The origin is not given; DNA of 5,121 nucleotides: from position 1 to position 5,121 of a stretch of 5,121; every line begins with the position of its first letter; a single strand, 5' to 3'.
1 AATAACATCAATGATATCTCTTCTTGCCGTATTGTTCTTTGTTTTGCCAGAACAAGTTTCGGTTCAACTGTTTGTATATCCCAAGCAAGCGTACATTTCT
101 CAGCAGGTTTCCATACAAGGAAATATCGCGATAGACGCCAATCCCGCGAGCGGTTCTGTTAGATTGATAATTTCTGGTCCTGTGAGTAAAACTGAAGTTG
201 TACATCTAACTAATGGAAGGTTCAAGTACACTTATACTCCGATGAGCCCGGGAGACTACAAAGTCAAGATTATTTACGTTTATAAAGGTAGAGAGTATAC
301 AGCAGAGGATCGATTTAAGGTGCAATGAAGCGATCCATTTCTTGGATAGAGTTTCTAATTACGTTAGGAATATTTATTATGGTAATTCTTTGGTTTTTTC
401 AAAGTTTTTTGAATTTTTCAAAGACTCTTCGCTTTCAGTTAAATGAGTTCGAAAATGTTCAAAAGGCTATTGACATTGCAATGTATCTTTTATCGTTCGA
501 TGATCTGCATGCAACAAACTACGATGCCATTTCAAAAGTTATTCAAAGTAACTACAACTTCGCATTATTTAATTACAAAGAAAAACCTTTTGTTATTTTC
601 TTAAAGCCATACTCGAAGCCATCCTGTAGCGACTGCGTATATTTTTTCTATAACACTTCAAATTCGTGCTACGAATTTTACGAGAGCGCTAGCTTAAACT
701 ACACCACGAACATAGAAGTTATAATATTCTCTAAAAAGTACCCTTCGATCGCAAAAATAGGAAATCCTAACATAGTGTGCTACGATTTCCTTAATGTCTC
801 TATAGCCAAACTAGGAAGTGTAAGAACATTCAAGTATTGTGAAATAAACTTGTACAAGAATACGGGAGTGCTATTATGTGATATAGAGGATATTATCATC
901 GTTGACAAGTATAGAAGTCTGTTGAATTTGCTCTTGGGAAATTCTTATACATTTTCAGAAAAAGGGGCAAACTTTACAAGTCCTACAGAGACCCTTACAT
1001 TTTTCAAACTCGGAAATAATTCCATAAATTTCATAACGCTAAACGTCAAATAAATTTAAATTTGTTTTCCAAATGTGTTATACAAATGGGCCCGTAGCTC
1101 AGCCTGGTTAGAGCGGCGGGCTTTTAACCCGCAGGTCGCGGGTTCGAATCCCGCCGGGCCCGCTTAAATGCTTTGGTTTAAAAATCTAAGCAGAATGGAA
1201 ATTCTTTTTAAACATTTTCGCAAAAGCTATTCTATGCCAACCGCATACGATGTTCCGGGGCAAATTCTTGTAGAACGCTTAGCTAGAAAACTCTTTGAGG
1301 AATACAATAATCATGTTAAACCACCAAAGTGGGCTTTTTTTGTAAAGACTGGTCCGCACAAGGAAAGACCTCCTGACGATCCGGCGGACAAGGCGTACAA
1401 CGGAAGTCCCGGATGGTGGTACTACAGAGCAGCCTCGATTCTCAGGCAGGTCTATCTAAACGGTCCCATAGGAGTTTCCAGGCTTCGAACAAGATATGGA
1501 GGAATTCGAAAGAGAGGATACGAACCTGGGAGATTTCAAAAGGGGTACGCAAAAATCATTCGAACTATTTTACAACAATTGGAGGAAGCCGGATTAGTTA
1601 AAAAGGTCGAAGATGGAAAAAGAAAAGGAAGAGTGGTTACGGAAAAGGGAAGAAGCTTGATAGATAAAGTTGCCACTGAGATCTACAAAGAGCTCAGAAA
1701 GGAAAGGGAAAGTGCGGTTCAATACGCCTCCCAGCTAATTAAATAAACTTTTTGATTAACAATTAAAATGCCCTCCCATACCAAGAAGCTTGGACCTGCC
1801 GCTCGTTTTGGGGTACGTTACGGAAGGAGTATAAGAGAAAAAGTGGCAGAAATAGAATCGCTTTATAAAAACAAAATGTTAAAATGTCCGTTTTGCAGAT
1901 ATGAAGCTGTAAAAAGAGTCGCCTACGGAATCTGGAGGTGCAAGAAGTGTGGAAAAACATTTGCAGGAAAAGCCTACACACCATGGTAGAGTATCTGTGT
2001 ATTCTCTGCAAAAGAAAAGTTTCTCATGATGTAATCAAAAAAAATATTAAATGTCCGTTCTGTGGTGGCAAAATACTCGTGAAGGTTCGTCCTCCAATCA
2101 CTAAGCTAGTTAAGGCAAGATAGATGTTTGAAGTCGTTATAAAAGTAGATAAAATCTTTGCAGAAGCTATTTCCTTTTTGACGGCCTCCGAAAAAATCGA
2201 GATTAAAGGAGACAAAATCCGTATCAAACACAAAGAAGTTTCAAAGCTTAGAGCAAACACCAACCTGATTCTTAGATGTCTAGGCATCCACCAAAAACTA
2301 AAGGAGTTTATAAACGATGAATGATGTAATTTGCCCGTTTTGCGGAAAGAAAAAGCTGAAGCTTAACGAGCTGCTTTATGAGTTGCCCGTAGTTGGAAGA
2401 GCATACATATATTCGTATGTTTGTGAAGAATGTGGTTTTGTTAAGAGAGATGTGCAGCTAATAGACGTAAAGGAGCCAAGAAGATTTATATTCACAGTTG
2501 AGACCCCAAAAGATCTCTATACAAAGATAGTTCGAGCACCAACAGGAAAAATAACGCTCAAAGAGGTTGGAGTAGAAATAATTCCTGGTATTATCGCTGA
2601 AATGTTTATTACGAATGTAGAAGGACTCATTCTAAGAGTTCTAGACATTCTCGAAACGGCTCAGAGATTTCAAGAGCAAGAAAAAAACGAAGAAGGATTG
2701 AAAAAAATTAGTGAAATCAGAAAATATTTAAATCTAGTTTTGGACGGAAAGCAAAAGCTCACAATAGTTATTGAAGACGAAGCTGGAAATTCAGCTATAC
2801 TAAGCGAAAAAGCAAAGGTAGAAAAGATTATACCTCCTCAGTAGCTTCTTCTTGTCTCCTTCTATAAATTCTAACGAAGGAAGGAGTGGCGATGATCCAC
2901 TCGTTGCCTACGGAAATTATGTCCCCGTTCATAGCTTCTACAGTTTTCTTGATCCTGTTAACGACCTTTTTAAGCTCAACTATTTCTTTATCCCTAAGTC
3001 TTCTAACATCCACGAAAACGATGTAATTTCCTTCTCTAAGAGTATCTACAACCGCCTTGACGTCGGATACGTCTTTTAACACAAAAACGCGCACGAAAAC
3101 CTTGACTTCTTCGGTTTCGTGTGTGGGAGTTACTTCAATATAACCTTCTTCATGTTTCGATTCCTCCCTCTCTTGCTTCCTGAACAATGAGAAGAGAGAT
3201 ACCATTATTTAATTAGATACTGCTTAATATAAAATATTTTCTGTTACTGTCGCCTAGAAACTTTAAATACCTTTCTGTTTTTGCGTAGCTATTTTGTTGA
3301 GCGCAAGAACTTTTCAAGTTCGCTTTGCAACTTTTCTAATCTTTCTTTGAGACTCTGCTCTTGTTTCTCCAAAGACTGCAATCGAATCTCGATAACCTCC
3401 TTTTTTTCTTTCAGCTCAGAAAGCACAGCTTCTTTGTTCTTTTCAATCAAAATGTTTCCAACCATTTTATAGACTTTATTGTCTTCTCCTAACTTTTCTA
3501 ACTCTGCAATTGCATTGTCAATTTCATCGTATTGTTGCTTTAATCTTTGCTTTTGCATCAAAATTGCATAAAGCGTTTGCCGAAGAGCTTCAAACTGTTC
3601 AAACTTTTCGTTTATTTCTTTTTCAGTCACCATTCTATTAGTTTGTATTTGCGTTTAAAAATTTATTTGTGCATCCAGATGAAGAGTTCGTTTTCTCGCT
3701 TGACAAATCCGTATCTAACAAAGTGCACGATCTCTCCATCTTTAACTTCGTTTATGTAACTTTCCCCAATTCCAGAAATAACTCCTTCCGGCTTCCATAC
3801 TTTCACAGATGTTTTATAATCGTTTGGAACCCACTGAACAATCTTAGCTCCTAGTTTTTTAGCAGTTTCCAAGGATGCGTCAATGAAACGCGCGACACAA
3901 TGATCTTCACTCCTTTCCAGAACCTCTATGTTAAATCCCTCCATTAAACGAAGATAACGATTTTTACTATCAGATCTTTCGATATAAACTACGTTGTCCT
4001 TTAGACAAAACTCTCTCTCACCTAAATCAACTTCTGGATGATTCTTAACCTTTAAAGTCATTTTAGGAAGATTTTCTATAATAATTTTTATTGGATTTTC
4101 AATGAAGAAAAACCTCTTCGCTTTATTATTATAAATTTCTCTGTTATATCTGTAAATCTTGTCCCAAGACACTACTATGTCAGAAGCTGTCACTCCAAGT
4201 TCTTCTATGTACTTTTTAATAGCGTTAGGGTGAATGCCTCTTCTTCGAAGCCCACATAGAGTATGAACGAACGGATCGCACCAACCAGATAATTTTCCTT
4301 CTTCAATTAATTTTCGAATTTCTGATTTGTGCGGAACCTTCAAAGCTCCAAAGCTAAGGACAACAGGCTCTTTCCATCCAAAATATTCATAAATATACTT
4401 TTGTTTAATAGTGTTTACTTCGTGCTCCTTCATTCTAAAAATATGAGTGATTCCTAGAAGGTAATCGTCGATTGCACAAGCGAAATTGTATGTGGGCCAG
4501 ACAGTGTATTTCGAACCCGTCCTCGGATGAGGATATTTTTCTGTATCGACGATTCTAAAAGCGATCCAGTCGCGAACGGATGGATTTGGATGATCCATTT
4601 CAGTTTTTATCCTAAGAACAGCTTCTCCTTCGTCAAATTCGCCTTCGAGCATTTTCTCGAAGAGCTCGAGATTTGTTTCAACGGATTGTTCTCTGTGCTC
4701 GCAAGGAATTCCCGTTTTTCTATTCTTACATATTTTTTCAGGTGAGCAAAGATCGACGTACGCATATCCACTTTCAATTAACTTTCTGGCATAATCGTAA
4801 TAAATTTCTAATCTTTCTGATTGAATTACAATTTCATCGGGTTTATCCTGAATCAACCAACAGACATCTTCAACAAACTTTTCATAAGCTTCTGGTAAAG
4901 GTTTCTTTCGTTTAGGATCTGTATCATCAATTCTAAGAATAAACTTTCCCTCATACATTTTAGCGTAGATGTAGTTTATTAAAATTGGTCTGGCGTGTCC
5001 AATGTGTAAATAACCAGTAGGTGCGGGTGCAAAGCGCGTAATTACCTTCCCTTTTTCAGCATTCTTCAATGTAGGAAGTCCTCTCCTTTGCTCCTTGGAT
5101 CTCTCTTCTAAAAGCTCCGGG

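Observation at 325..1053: Orphan pilin-like secreted protein with a bacterial-style Glu+5 N-terminus in an archaeal housekeeping locus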

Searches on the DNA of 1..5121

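Call 90: search_rna_families(source=window, threshold=gathering)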
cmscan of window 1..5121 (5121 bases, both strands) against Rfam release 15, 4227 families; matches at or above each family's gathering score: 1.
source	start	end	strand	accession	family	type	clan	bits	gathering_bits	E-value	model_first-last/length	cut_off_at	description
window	1088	1162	+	RF00005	tRNA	Gene; tRNA;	CL00001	75.4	29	8e-16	1-71/71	no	tRNA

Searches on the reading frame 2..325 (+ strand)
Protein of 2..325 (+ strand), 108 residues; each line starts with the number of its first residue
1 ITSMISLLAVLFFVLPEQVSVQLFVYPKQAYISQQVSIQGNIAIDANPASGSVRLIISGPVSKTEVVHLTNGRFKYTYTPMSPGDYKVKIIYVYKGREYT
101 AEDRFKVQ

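Call 7: search_protein_families(library=pfam, proteins=[window:2-325:+], max_evalue=0.1)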
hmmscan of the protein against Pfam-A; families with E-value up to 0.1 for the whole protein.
window:2-325:+ (108 aa): 4 families
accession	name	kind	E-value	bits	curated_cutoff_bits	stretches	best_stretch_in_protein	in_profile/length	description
PF00630.25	Filamin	-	8.5e-06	27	26.9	1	40-92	23-82/93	Filamin/ABP280 repeat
PF16640.11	Big_3_5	-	0.00012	23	35.5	1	28-97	6-72/88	Bacterial Ig-like domain (group 3)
PF07210.18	DUF1416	-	0.0029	17.9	23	1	27-92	11-74/97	Protein of unknown function (DUF1416)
PF07495.19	Y_Y_Y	-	0.0033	17.7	26.6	1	65-90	20-44/65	Y_Y_Y domain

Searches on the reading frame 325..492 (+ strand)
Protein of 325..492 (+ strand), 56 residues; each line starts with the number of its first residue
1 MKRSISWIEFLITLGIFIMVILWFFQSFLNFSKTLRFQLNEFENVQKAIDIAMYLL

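Call 44: search_protein_families(library=pfam, proteins=[window:325-492:+], max_evalue=10)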
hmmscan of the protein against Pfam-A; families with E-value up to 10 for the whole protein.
seq(56 aa): 1 family
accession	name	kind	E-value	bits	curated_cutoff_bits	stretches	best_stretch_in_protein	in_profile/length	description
PF17424.7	DUF5411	-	0.014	15.8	30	1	1-54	1-55/134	Family of unknown function (DUF5411)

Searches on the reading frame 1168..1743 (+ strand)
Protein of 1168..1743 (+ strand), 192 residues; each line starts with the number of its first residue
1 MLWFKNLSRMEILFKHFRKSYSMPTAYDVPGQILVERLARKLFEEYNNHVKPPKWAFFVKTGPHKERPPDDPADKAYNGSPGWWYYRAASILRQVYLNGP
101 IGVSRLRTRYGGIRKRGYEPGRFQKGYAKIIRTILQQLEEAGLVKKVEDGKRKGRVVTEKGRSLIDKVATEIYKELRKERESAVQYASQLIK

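Call 7: search_protein_families(library=pfam, proteins=[window:1168-1743:+], max_evalue=0.1)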
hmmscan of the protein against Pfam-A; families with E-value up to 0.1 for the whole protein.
window:1168-1743:+ (192 aa): 5 families
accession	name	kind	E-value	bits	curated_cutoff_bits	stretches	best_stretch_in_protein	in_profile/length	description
PF01090.25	Ribosomal_S19e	-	6.2e-46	156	29.4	1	25-175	1-137/137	Ribosomal protein S19e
PF08461.16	HTH_12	-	0.00098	19.5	21.4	1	128-164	32-65/66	Ribonuclease R winged-helix domain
PF22665.2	DUF6293_C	-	0.0013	19.6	27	1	124-164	57-97/101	DUF6293 C-terminal winged helix domain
PF14277.12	DUF4364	-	0.0015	18.8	26.9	1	132-185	37-90/162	Domain of unknown function (DUF4364)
PF14947.12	HTH_45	-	0.026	15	25.5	1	130-169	35-70/77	Winged helix-turn-helix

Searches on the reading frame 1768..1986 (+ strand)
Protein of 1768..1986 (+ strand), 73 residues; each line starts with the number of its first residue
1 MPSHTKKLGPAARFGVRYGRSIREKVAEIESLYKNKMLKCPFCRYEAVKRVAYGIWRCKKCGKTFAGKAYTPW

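Call 7: search_protein_families(library=pfam, proteins=[window:1768-1986:+], max_evalue=0.1)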
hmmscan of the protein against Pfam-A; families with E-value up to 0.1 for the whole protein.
window:1768-1986:+ (73 aa): 13 families
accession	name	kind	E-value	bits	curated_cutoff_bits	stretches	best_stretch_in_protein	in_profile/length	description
PF01780.25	Ribosomal_L37ae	-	3.4e-24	85.2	21.9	1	4-72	1-68/85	Ribosomal L37ae protein family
PF12760.12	Zn_ribbon_IS1595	-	0.00012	22.4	25.4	1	34-64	16-46/46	Transposase zinc-ribbon domain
PF09723.15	Zn_ribbon_8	-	0.0074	16.7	34.4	0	57-65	7-15/41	Zinc ribbon domain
PF14354.12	Lar_restr_allev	-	0.0075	16.9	28.6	1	37-63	3-33/58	Restriction alleviation protein Lar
PF21349.2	RUBY_RBDX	-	0.011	15.6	26.5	0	56-68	1-13/30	Rubrerythrin, rubredoxin-like domain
PF22995.2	C2CH-3rd_BIRD-IDD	-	0.014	15.6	27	1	56-66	2-12/25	BIRD-IDD transcription factor, third C2HC zinc finger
PF09986.15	DUF2225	-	0.023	14.9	21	1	36-66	29-59/214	Uncharacterized protein conserved in bacteria (DUF2225)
PF13451.12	zf_Tbcl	-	0.026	14.9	24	0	30-47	26-43/48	Probable treble clef domain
PF13894.12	zf-C2H2_4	-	0.03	15.5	27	0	56-67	1-12/24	C2H2-type zinc finger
PF04810.20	zf-Sec23_Sec24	-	0.031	14.7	25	0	33-45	19-31/39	Sec23/Sec24 zinc finger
PF23451.1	Zn_ribbon_PaaD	-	0.036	14.2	27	0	34-65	11-49/53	PaaD zinc beta ribbon domain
PF02892.21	zf-BED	-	0.053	14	20.6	0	54-68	15-29/44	BED zinc finger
PF05129.18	Zn_ribbon_Elf1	-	0.094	13.3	29.8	0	34-66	19-57/79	Transcription elongation factor Elf1 like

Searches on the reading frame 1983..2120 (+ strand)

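Call 7: search_protein_families(library=pfam, proteins=[window:1983-2120:+], max_evalue=0.1)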
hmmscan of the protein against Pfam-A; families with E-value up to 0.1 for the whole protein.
window:1983-2120:+ (46 aa): 9 families
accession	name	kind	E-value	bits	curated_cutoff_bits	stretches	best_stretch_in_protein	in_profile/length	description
PF14369.11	Zn_ribbon_19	-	0.0035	17.9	30.8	1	6-32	5-32/35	zinc-ribbon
PF03604.18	Zn_ribbon_RPAB4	-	0.0066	16.6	24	1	4-36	1-32/32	DNA directed RNA polymerase, 7 kDa subunit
PF05605.18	zf-Di19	-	0.0084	16.8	27.5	0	21-32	2-13/54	Drought induced 19 protein (Di19), zinc-binding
PF22289.1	DmmA-like_C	-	0.022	15.2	27.4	1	5-34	3-31/44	Dimethylamine monooxygenase subunit DmmA-like, C-terminal domain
PF23145.1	Zf_2nd_IFT121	-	0.022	14.9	25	1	4-27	17-40/45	IFT121, second zinc finger domain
PF14205.11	Cys_rich_KTR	-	0.046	14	25.5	1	21-37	3-19/54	Cysteine-rich KTR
PF24441.1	DUF7560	-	0.046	13.9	27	0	6-18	30-42/44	Family of unknown function (DUF7560)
PF23455.1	DUF7129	-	0.072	13.3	30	1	3-31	11-37/45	Domain of unknown function (DUF7129)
PF09723.15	Zn_ribbon_8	-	0.086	13.3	34.4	0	3-34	5-39/41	Zinc ribbon domain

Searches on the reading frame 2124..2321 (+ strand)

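Call 7: search_protein_families(library=pfam, proteins=[window:2124-2321:+], max_evalue=0.1)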
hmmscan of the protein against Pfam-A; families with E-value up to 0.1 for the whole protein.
window:2124-2321:+ (66 aa): 2 families
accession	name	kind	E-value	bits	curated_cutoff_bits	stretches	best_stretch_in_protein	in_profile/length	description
PF07230.16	Portal_T4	-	0.036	13.2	22.9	1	3-63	16-76/433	Bacteriophage T4-like portal protein (Gp20)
PF09559.15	Cas6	-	0.073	13.5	26.7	1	6-60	62-115/191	Cas6 Crispr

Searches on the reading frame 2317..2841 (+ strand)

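Call 7: search_protein_families(library=pfam, proteins=[window:2317-2841:+], max_evalue=0.1)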
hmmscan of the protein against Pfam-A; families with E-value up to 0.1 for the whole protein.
window:2317-2841:+ (175 aa): 4 families
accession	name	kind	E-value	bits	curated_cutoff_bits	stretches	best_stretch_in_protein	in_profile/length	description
PF22794.1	jr-ZPR1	-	5.2e-17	62.4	27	1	65-166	1-101/125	ZPR1 jelly-roll domain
PF09723.15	Zn_ribbon_8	-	0.00026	21.4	34.4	1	31-52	3-23/41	Zinc ribbon domain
PF03367.19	Zn_ribbon_ZPR1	-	0.012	15.5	23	1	6-47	9-49/56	ZPR1 zinc-finger domain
PF09022.15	Staphostatin_A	-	0.077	13.4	24.1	0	53-110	37-91/105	Staphostatin A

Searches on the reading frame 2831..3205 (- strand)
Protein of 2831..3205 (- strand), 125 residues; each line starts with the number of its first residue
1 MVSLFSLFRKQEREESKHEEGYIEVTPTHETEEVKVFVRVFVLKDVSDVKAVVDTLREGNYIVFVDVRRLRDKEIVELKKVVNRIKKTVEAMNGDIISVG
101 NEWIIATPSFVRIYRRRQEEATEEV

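Call 7: search_protein_families(library=pfam, proteins=[window:2831-3205:-], max_evalue=0.1)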
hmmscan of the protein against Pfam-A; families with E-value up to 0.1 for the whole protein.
window:2831-3205:- (125 aa): 3 families
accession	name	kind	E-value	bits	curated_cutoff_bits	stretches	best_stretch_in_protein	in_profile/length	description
PF04472.17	SepF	-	7.1e-12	45.8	27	1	38-113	1-72/72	Cell division protein SepF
PF09808.14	SNAPC1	-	0.02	15.4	23.8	1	4-80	76-147/191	Small nuclear RNA activating complex (SNAPc), subunit 1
PF25614.1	PhiKZ_VTX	-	0.071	12.8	27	1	8-55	32-79/303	Bacteriophage PhiKZ vertex-binding protein gp28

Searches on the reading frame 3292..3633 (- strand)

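Call 7: search_protein_families(library=pfam, proteins=[window:3292-3633:-], max_evalue=0.1)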
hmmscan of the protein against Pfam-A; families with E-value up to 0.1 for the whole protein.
window:3292-3633:- (114 aa): 9 families
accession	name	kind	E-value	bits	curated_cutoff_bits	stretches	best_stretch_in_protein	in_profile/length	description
PF01920.25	Prefoldin_2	-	2e-24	86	27.6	1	9-110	2-103/106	Prefoldin subunit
PF25034.1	Spectrin_SYNE1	-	0.0002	21.5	35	1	6-92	96-183/188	Nesprin-1, spectrin repeats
PF10774.15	DUF4226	-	0.0051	17.5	23.5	0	15-69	31-85/115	Domain of unknown function (DUF4226)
PF24922.1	ACBP4_C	-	0.021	15.5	31.2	0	5-47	3-45/105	Acyl-CoA-binding domain-containing protein 4-6, C-terminal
PF08581.15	Tup_N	-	0.032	15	28.7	1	4-46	31-74/77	Tup N-terminal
PF02996.22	Prefoldin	-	0.052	13.9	23.2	0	19-60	3-44/120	Prefoldin subunit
PF16331.10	TolA_bind_tri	-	0.062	13.8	30.1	0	22-49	46-73/76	TolA binding protein trimerisation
PF15397.11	DUF4618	-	0.069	13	34.9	1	13-110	7-107/258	Domain of unknown function (DUF4618)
PF08544.19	GHMP_kinases_C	-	0.077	13.8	21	0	15-56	11-52/85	GHMP kinases C terminal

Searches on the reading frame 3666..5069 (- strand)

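Call 7: search_protein_families(library=pfam, proteins=[window:3666-5069:-], max_evalue=0.1)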
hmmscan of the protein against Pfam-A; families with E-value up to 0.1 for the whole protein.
window:3666-5069:- (468 aa): 6 families
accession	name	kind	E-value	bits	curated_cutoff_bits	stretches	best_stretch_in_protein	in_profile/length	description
PF00749.27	tRNA-synt_1c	-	5.8e-81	272.3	23.4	1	8-311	1-310/314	tRNA synthetases class I (E and Q), catalytic domain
PF03950.23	tRNA-synt_1c_C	-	1.1e-14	54.8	23.9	1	317-387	1-77/91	tRNA synthetases class I (E and Q), anti-codon binding domain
PF20974.2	tRNA-synt_1c_C2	-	0.0013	19.9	23.9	1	410-457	1-67/69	tRNA synthetases class I (E and Q), anti-codon binding domain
PF01921.24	tRNA-synt_1f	-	0.037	13.4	27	1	4-64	19-88/360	tRNA synthetases class I (K)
PF18923.6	DUF5673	-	0.061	13.8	26.7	0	285-316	2-33/66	Domain of unknown function (DUF5673)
PF20125.4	DUF6515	-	0.085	13.1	24.9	0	288-363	94-163/179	Family of unknown function (DUF6515)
